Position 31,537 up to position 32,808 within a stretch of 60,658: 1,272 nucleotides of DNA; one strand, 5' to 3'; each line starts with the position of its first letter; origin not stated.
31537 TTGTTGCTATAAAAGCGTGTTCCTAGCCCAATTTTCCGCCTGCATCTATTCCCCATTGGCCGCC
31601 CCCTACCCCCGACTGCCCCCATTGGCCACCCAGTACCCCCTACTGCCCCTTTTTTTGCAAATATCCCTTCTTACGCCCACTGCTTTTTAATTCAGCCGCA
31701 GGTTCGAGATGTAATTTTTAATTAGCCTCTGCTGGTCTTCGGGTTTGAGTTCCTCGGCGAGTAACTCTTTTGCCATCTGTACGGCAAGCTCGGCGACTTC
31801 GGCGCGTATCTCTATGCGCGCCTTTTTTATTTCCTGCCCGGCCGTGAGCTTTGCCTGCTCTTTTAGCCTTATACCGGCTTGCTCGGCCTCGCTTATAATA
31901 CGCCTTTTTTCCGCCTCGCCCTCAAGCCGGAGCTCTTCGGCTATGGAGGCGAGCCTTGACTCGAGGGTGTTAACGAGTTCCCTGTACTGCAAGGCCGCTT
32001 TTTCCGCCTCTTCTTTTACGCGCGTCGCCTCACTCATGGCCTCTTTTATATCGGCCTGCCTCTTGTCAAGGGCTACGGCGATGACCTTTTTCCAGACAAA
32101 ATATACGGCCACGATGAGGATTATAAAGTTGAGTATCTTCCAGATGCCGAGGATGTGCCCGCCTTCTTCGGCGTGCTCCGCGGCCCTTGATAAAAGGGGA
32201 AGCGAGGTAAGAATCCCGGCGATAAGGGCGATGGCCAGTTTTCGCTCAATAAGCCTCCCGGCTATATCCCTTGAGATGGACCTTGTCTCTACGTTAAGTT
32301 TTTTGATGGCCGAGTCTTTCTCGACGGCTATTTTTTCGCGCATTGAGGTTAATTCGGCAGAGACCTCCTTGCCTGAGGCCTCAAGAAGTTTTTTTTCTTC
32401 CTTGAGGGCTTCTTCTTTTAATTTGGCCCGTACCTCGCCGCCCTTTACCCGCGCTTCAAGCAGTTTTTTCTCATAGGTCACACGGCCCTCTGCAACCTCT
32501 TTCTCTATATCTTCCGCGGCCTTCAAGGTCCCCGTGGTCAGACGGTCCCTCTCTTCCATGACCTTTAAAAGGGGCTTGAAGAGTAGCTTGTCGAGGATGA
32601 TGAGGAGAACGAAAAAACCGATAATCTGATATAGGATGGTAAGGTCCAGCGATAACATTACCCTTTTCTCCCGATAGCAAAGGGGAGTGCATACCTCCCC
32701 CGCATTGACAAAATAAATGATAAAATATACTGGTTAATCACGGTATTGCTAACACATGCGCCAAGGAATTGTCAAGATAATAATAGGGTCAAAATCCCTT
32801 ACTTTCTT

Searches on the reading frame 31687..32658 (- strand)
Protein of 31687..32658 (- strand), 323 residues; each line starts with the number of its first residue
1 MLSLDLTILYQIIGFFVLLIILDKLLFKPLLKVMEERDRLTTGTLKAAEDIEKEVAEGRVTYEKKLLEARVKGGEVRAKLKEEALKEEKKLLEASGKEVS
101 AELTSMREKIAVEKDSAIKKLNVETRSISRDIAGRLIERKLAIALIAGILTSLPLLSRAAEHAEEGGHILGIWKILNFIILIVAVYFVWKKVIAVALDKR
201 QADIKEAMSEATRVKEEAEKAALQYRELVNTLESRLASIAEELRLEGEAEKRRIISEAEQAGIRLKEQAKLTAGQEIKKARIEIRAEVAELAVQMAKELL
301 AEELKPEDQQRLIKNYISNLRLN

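Call 35: search_protein_families(library=pfam, proteins=[window:31687-32658:-], max_evalue=0.00001)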
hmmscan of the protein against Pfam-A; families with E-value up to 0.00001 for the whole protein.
window:31687-32658:- (323 aa): 1 family
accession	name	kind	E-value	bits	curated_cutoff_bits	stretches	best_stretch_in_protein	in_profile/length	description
PF00430.23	ATP-synt_B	-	2e-28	99.5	28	2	7-137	1-131/132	ATP synthase B/B' CF(0)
